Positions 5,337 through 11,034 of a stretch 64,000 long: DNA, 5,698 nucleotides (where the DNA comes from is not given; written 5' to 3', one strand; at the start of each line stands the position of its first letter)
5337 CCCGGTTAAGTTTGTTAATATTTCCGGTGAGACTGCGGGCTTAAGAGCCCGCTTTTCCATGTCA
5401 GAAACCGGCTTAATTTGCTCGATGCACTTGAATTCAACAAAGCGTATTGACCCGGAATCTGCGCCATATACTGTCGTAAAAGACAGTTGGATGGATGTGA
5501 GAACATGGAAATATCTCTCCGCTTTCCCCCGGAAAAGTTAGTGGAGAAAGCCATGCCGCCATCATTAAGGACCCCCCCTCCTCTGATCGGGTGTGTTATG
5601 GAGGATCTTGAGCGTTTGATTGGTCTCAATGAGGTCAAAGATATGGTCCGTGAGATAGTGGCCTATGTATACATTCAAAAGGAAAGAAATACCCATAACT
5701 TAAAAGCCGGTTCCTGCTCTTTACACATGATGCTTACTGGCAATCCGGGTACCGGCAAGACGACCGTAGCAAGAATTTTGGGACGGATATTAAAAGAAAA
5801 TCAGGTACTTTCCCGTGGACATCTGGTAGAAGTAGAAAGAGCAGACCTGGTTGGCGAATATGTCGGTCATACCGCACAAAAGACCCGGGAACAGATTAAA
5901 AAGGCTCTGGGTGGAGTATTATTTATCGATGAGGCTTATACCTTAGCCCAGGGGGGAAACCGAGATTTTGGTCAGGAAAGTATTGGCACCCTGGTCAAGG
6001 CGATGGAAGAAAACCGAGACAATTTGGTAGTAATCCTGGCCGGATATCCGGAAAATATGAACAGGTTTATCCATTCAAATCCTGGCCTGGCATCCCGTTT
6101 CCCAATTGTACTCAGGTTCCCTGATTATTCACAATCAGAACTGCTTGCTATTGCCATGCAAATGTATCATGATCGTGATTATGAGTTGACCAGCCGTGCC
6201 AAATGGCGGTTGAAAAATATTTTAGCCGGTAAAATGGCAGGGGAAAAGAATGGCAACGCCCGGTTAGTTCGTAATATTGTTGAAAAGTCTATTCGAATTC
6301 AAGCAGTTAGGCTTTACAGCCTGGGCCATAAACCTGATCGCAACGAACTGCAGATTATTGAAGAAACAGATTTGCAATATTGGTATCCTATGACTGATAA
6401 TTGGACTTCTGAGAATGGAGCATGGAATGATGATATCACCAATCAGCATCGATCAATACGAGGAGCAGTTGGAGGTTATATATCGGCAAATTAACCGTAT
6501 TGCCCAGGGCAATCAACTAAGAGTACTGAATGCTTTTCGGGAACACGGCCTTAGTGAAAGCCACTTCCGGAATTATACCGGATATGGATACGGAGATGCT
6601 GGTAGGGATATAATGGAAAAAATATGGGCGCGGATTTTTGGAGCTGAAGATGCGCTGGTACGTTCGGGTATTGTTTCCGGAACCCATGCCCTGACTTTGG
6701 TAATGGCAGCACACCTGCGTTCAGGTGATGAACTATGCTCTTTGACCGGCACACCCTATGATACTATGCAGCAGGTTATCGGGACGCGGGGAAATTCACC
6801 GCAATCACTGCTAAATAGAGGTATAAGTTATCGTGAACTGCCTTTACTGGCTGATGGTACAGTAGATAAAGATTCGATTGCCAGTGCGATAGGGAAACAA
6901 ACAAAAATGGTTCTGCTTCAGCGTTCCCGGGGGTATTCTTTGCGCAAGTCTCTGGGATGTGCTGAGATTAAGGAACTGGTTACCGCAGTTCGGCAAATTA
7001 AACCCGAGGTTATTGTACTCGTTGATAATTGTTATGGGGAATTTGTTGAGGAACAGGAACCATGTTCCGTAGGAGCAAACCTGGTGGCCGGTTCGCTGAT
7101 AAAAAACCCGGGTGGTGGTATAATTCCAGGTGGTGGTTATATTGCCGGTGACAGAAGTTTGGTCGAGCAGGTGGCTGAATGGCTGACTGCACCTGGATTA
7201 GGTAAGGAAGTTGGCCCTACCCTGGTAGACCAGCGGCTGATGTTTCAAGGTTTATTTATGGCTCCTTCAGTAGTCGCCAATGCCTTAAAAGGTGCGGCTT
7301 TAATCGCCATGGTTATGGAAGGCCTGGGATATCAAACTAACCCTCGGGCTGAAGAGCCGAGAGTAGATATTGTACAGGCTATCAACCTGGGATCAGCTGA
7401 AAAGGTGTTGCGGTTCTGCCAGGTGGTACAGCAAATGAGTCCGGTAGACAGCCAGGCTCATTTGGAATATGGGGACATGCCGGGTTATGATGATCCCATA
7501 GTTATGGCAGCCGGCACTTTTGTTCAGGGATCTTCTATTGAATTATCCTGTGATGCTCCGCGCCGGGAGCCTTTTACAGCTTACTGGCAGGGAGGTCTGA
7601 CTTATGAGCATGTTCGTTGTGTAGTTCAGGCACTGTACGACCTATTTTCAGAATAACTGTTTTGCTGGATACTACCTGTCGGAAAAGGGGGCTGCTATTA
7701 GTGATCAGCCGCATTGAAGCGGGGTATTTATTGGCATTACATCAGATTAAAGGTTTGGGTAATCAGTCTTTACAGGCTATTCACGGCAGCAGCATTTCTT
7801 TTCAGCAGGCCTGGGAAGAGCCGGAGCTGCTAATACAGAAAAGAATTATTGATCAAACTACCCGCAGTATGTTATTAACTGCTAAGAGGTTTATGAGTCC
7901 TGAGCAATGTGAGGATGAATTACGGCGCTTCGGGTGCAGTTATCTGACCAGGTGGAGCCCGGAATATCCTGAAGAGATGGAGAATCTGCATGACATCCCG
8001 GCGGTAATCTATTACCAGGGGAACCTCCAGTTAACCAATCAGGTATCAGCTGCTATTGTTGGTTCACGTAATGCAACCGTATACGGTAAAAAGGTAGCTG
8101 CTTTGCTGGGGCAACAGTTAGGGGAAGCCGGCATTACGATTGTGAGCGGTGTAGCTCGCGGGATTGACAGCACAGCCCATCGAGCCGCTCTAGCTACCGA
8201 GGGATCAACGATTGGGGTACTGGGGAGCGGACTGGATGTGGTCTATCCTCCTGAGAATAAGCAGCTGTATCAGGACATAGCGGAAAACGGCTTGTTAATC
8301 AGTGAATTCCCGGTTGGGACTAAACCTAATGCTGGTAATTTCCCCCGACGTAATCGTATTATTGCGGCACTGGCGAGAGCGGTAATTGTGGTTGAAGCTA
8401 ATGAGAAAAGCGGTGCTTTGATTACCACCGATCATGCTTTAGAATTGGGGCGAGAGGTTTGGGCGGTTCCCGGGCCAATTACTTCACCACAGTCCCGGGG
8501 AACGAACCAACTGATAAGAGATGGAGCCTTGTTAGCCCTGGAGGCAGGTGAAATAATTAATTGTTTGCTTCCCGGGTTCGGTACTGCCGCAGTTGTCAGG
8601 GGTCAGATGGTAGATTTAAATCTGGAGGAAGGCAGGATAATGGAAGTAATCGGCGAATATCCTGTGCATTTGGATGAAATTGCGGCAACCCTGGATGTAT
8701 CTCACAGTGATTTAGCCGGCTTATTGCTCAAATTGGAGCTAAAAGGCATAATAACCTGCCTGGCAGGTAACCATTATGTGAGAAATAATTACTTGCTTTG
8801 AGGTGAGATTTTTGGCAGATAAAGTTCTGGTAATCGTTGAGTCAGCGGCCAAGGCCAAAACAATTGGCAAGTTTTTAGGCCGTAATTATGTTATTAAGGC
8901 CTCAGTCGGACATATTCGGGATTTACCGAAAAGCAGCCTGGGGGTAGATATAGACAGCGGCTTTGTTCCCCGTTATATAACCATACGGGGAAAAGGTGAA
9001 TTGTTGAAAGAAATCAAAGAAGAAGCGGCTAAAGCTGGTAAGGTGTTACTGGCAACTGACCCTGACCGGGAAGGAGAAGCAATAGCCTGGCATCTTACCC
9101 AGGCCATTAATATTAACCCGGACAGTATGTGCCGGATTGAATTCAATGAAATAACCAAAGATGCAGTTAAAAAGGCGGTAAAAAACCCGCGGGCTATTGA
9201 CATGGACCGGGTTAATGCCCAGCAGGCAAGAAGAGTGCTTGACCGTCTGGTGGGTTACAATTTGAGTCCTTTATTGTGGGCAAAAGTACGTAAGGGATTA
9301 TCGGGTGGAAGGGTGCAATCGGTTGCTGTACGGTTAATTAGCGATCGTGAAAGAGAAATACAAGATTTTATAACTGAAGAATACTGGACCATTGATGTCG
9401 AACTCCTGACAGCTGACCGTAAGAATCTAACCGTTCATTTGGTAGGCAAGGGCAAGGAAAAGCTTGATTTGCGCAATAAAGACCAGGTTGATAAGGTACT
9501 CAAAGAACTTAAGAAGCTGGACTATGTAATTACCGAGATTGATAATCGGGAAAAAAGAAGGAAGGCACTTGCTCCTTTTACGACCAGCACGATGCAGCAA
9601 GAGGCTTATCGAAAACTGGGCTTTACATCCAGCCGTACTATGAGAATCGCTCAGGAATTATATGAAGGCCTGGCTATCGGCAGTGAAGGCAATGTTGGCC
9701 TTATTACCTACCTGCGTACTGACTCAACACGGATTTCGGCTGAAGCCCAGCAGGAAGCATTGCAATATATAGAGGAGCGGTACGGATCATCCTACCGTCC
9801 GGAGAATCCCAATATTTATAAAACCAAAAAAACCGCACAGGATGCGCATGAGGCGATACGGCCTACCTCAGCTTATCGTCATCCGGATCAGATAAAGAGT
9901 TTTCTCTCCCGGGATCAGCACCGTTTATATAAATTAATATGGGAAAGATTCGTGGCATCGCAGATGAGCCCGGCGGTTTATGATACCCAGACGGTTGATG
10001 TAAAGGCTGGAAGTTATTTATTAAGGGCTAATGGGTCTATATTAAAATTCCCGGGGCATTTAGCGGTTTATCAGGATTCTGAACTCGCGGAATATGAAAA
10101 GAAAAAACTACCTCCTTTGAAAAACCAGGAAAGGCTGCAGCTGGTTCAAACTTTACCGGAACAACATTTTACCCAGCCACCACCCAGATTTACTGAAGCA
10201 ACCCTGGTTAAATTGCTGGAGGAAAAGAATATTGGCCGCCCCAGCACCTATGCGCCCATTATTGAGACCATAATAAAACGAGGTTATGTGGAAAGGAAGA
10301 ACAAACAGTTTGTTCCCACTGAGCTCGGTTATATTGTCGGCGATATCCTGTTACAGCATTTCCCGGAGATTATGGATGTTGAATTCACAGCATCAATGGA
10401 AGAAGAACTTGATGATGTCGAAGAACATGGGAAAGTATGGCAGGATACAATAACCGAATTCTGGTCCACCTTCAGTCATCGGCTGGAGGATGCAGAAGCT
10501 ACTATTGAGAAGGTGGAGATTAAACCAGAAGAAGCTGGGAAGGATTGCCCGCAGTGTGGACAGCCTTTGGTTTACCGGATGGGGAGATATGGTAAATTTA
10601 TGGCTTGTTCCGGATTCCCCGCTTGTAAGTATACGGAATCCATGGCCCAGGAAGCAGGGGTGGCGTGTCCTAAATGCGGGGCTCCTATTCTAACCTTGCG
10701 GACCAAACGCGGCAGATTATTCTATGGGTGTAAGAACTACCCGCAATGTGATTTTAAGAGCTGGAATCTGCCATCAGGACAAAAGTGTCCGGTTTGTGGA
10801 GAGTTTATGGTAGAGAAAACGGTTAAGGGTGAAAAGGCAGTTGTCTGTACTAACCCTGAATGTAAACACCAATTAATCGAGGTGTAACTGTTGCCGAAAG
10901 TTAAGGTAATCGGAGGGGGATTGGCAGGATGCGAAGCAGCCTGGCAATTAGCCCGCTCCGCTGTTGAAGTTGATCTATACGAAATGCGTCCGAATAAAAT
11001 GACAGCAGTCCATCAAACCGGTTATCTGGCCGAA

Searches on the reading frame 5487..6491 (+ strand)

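Call 21: search_protein_families(library=pfam, proteins=[window:5487-6491:+], max_evalue=0.000001)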
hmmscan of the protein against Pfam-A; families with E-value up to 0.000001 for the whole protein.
window:5487-6491:+ (335 aa): 4 families
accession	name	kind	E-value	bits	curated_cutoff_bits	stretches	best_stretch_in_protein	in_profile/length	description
PF00004.35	AAA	-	3.7e-17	63.4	21.2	1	81-211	1-129/131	ATPase family associated with various cellular activities (AAA)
PF17866.7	AAA_lid_6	-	1.8e-14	54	24.3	1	237-296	2-60/60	AAA lid domain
PF05673.19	DUF815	-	2.9e-07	30.3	23.8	0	66-122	41-93/249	Protein of unknown function (DUF815)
PF13401.12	AAA_22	-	3e-07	31.2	27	0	80-115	7-33/130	AAA domain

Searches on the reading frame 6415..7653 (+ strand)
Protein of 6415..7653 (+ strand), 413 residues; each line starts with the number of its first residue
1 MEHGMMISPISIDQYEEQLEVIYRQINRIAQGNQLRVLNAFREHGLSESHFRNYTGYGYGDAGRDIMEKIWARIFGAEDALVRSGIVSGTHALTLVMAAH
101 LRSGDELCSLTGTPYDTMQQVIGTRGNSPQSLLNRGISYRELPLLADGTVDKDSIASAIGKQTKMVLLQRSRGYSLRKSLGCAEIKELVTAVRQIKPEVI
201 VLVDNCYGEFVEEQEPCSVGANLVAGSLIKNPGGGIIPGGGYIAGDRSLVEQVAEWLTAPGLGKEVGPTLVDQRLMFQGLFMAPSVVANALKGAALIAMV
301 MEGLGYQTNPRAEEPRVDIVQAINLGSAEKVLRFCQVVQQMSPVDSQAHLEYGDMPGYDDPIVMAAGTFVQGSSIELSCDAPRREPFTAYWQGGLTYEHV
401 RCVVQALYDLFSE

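Call 21: search_protein_families(library=pfam, proteins=[window:6415-7653:+], max_evalue=0.000001)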
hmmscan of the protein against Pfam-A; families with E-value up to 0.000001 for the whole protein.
window:6415-7653:+ (413 aa): 1 family
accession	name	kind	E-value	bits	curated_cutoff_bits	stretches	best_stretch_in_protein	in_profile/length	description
PF06838.17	Met_gamma_lyase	-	4.7e-167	556.1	24.2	1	13-407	6-400/405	Methionine gamma-lyase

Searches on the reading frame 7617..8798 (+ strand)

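Call 21: search_protein_families(library=pfam, proteins=[window:7617-8798:+], max_evalue=0.000001)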
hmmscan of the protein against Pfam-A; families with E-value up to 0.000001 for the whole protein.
window:7617-8798:+ (394 aa): 2 families
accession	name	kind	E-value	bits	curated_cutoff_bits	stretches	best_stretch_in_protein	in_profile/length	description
PF02481.21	DNA_processg_A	-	2.1e-80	269.3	29.6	1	103-306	3-209/212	DNA recombination-mediator protein A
PF17782.7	DprA_WH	-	7.7e-12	45.5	22.9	1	334-385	10-61/61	DprA winged helix domain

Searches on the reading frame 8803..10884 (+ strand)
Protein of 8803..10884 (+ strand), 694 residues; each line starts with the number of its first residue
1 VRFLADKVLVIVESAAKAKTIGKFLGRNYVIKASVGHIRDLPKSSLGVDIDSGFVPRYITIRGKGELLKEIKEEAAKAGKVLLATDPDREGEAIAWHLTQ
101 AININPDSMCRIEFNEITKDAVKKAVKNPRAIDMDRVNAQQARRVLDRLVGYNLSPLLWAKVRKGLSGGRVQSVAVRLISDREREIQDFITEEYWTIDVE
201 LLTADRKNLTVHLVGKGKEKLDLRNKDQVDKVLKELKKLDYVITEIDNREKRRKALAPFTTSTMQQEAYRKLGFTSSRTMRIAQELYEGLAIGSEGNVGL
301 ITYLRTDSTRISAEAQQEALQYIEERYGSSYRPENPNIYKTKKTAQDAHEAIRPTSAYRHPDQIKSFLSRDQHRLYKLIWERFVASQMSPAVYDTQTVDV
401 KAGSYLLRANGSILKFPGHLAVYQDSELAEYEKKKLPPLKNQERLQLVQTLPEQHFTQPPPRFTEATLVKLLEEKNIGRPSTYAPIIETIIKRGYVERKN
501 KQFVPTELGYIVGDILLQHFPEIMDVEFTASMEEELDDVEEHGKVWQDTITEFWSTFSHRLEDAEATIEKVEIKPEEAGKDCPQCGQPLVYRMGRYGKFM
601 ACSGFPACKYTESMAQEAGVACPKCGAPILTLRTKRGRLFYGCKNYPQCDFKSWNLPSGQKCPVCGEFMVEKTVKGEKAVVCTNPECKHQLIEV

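Call 21: search_protein_families(library=pfam, proteins=[window:8803-10884:+], max_evalue=0.000001)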
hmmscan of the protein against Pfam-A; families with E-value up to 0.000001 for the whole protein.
window:8803-10884:+ (694 aa): 3 families
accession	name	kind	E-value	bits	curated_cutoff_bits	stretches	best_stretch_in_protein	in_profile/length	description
PF01131.25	Topoisom_bac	-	7.1e-128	427.5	35.1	1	132-550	2-410/411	DNA topoisomerase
PF01396.24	Zn_ribbon_Top1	-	7.6e-32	109.3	32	2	580-614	2-36/39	Topoisomerase DNA binding C4 zinc finger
PF01751.28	Toprim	-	1.9e-21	76.4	23.1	1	8-117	1-96/96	Toprim domain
